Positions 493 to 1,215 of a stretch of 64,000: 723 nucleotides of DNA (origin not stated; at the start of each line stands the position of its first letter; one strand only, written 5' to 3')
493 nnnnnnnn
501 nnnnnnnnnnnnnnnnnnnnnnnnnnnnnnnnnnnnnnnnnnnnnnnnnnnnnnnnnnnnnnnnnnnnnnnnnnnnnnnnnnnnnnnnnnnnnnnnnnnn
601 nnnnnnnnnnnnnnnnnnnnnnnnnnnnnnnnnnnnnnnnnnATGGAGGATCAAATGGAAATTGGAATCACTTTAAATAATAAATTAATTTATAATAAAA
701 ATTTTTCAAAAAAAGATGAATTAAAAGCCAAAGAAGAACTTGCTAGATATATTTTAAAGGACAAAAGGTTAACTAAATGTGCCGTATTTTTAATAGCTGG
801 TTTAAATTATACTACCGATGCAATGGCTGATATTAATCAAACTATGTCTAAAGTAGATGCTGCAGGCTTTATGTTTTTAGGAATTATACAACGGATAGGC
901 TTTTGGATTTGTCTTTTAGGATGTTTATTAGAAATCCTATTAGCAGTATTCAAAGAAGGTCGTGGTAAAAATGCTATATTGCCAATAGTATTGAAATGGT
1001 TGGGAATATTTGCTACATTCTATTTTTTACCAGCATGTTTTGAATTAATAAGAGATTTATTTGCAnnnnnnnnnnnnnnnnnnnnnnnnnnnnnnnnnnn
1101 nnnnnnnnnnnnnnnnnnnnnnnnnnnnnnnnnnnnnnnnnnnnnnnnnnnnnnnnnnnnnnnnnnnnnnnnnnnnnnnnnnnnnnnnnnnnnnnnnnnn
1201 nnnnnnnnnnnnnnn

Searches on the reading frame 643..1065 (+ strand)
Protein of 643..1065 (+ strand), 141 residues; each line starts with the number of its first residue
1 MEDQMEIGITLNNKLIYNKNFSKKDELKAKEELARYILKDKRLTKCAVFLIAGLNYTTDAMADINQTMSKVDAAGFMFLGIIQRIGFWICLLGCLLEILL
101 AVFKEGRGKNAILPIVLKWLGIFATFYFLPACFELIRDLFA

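Call 43: search_protein_families(library=pfam, alignment_id=A1, max_evalue=0.001)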
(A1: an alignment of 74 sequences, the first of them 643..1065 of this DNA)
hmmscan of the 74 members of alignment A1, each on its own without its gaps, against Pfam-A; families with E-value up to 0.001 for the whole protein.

A. member 1, window:643-1065:+ (141 aa): 0 families

B. families by the number of members that match (of 74 scanned): 48 families (the first 25 are shown)
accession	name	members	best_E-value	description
PF00145.23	DNA_methylase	2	8e-76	C-5 cytosine-specific DNA methylase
PF01555.25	N6_N4_Mtase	2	2.1e-19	DNA methylase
PF03374.19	ANT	1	3.8e-35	Phage antirepressor protein KilAC domain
PF13245.12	AAA_19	1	1.6e-29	AAA domain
PF13604.12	AAA_30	1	7.1e-27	AAA domain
PF14284.11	PcfJ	1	4.4e-26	PcfJ-like protein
PF22590.2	Cas3-like_C_2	1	5e-22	CRISPR-associated nuclease/helicase Cas3, C-terminal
PF02086.21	MethyltransfD12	1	5.4e-22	D12 class N6 adenine-specific DNA methyltransferase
PF14490.11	HHH_RecD2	1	4e-21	ATP-dependent RecD2 DNA helicase HHH domain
PF09643.15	YopX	1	2e-20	YopX protein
PF00589.27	Phage_integrase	1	4.4e-19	Phage integrase family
PF02498.22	Bro-N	1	8.4e-19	BRO family, N-terminal domain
PF02452.23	PemK_toxin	1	1.5e-17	PemK-like, MazF-like toxin of type II toxin-antitoxin system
PF01368.27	DHH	1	1.3e-15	DHH family, N-terminal domain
PF13479.12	AAA_24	1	2.7e-15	AAA domain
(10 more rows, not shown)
